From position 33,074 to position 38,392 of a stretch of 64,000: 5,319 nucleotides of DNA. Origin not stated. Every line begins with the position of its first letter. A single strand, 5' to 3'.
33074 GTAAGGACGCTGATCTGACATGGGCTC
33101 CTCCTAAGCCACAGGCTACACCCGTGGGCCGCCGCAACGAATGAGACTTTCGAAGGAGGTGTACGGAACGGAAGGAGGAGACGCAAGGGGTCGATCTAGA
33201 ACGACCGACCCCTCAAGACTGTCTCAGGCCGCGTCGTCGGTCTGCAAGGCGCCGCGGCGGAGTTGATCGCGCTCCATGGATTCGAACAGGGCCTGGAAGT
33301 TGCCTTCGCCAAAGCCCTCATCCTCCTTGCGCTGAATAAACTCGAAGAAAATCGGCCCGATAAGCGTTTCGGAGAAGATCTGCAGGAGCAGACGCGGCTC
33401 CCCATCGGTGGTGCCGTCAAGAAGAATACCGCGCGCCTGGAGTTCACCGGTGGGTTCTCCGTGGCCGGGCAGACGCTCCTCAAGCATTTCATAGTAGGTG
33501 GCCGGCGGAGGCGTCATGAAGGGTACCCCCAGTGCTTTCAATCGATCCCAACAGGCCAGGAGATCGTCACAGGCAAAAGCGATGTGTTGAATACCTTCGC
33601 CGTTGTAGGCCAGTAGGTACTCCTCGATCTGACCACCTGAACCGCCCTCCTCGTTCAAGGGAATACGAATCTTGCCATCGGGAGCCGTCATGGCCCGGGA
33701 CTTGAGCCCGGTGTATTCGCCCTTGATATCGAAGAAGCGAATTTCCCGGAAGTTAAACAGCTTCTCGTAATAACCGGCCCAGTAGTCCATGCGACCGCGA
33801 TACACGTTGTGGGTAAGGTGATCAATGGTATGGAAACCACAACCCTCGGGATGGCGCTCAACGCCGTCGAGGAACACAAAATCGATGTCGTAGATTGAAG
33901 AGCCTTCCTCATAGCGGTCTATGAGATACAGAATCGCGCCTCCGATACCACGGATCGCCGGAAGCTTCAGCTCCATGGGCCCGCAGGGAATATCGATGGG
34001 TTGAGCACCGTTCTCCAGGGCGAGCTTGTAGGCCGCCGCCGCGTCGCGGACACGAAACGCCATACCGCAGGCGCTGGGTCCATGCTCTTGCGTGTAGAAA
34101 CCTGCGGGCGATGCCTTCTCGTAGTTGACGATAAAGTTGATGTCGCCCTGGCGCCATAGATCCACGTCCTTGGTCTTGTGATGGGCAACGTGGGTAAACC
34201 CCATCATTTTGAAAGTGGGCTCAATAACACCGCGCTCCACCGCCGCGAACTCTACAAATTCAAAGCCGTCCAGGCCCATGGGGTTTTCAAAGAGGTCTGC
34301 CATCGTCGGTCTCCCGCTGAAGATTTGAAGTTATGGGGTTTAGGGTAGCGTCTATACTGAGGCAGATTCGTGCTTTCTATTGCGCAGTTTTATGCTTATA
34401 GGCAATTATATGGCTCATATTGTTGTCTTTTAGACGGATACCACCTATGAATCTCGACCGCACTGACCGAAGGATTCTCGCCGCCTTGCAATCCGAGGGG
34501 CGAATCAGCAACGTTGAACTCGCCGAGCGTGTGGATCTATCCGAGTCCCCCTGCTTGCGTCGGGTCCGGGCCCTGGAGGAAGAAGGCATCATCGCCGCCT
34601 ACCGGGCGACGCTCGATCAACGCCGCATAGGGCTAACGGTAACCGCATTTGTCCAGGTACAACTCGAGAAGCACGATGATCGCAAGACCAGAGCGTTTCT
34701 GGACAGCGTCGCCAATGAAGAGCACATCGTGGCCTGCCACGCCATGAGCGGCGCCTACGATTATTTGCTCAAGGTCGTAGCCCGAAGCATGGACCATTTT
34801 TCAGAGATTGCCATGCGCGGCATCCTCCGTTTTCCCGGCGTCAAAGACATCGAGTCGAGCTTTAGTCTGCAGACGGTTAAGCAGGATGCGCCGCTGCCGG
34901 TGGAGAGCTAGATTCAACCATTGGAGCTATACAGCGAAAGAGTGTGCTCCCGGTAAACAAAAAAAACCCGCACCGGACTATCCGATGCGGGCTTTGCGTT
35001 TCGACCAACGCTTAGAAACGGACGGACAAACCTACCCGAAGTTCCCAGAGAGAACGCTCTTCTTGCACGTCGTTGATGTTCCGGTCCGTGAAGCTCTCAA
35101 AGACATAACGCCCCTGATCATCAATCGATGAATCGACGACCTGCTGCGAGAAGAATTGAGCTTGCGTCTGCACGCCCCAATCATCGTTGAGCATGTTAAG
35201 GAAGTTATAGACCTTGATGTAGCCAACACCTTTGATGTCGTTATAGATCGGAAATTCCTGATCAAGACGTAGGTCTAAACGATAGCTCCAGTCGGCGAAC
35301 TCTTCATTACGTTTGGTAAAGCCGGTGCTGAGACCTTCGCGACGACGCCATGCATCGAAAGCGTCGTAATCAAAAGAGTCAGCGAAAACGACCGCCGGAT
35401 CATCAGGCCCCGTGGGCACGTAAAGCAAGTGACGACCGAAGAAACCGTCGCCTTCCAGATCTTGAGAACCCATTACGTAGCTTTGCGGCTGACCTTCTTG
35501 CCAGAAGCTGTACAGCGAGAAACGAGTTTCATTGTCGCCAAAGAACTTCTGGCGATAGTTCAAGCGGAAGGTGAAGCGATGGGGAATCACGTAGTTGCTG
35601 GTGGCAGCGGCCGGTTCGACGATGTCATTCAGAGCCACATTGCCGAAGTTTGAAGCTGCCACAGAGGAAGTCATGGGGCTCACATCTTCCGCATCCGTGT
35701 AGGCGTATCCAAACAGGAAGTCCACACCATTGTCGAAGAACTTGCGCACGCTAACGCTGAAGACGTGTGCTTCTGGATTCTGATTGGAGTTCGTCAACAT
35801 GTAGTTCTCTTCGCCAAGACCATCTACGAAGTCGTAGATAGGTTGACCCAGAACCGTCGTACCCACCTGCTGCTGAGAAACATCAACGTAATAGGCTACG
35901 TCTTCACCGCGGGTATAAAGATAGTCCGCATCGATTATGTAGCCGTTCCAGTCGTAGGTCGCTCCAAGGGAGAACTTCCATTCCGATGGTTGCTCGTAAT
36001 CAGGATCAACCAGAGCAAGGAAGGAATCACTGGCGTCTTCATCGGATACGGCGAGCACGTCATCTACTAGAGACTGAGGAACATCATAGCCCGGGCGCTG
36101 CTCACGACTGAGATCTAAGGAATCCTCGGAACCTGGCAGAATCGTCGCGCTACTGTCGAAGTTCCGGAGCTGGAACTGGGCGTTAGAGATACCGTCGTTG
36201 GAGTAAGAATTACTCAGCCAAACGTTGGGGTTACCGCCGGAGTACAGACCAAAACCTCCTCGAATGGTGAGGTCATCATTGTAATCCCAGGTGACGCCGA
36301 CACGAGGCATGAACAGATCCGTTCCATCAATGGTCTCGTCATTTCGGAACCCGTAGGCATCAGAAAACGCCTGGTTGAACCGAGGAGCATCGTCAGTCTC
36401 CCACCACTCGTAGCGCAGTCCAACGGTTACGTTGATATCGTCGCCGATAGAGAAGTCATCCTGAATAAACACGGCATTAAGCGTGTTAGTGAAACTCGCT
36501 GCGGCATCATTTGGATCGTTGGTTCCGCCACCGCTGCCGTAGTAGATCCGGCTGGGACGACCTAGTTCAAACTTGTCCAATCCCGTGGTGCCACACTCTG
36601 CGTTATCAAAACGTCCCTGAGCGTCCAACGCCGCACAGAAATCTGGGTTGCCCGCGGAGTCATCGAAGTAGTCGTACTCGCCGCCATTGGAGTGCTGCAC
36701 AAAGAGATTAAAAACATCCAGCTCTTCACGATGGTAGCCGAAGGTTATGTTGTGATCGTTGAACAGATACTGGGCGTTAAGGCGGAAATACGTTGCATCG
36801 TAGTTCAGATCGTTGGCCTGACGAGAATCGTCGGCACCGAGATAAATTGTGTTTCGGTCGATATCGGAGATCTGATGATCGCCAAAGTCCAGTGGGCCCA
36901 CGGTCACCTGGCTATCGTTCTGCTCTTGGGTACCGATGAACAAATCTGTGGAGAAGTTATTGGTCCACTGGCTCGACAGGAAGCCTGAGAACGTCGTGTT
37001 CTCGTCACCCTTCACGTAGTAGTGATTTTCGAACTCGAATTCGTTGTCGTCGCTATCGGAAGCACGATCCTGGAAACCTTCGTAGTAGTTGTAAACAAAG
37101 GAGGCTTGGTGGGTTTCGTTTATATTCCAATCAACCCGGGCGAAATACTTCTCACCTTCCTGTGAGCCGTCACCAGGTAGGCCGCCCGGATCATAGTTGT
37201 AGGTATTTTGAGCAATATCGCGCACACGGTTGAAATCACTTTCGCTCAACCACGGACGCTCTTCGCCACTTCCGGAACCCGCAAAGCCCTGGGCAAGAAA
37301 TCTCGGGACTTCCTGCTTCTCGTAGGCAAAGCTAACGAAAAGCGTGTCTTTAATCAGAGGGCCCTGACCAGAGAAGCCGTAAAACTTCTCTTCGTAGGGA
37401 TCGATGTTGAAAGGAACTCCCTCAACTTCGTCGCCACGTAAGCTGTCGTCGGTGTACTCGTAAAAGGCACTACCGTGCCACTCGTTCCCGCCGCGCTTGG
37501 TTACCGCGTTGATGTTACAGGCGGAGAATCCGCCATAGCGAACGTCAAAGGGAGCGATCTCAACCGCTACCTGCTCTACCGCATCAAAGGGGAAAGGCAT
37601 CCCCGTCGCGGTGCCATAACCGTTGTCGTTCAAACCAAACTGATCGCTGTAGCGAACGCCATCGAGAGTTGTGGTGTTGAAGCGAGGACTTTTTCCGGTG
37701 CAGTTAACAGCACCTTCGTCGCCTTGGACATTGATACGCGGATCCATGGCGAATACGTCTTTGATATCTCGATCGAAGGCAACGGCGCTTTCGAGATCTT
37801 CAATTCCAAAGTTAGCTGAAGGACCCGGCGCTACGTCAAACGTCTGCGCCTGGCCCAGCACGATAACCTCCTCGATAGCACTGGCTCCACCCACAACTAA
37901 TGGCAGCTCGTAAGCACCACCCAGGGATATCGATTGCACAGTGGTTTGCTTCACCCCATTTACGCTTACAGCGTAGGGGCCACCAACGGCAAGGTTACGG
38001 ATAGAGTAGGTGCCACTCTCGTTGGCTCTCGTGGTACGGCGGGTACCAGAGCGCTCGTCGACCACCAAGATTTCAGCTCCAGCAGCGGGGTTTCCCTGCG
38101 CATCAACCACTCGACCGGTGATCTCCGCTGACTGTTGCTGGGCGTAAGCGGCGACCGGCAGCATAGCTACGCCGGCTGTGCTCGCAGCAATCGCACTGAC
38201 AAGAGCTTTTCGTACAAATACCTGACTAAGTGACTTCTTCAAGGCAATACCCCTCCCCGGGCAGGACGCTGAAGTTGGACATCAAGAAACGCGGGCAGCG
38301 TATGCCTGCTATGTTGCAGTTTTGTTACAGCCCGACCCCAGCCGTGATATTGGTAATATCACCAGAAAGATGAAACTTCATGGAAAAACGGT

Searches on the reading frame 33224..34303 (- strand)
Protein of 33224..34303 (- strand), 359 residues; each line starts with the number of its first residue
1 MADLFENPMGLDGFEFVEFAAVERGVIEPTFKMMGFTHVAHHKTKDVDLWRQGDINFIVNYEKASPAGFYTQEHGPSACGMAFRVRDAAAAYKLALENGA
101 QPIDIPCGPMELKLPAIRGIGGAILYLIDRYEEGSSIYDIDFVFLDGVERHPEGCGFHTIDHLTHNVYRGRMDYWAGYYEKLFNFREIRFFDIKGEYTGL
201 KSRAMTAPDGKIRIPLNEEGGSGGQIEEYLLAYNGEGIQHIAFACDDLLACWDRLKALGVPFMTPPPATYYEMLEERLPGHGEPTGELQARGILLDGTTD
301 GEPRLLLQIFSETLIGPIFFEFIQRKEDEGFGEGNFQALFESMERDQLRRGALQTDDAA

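Call 10: search_protein_families(library=pfam, proteins=[window:33224-34303:-], max_evalue=0.001)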
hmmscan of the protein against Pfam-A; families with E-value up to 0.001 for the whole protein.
window:33224-34303:- (359 aa): 3 families
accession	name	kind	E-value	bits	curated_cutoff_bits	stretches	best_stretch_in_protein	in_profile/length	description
PF14696.12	Glyoxalase_5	-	1.1e-64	217.2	27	1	5-142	1-138/139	Hydroxyphenylpyruvate dioxygenase, HPPD, N-terminal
PF00903.31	Glyoxalase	-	2.4e-17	63.9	20.6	1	160-274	2-107/121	Glyoxalase/Bleomycin resistance protein/Dioxygenase superfamily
PF13669.12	Glyoxalase_4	-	2.2e-08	34.8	27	1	178-266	16-97/109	Glyoxalase/Bleomycin resistance protein/Dioxygenase superfamily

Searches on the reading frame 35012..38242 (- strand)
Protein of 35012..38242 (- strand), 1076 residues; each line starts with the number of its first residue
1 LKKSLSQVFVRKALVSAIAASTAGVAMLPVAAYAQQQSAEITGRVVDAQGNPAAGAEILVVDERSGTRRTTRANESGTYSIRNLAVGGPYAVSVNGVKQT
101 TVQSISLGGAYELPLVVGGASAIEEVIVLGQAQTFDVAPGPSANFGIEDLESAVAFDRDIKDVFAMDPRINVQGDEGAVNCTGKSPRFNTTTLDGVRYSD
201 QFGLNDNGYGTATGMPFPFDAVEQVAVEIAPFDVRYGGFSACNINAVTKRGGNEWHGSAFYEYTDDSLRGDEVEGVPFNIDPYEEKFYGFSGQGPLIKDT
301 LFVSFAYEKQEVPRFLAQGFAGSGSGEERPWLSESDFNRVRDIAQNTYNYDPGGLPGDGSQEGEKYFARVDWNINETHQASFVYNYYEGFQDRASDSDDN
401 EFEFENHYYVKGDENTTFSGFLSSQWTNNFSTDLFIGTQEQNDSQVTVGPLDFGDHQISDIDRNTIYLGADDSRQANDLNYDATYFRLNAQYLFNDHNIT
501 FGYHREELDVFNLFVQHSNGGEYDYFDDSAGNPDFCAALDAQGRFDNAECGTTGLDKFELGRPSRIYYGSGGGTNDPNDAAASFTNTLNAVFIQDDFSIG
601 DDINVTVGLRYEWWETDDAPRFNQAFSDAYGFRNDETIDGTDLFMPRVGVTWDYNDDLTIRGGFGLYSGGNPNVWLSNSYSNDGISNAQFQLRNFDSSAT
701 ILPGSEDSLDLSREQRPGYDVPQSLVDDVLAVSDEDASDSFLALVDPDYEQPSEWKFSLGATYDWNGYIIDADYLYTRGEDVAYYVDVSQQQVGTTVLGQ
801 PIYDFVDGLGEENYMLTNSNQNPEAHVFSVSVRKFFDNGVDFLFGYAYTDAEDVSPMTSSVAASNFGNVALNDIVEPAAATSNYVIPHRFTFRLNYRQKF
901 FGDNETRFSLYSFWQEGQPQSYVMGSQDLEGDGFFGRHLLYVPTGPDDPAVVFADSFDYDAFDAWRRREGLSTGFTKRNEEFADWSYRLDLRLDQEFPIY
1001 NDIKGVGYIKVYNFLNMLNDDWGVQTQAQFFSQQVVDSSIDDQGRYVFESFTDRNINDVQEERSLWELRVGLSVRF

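Call 10: search_protein_families(library=pfam, proteins=[window:35012-38242:-], max_evalue=0.001)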
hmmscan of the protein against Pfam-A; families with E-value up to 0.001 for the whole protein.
window:35012-38242:- (1076 aa): 5 families
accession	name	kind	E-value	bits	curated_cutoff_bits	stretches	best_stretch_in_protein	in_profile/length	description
PF25183.1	OMP_b-brl_4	-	1.2e-33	117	30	2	358-1017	149-808/838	Outer membrane beta barrel domain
PF13620.12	CarboxypepD_reg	-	3.1e-13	50.3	32.3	1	41-107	2-69/82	Carboxypeptidase regulatory-like domain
PF00593.30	TonB_dep_Rec_b-barrel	-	1.2e-07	32.5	27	1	448-902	32-385/436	TonB dependent receptor-like, beta-barrel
PF07715.20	Plug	-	8.9e-05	23.4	23.9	1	149-239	16-102/107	TonB-dependent Receptor Plug Domain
PF13715.12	CarbopepD_reg_2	-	0.00012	22.5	32.2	1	41-106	1-63/88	CarboxypepD_reg-like domain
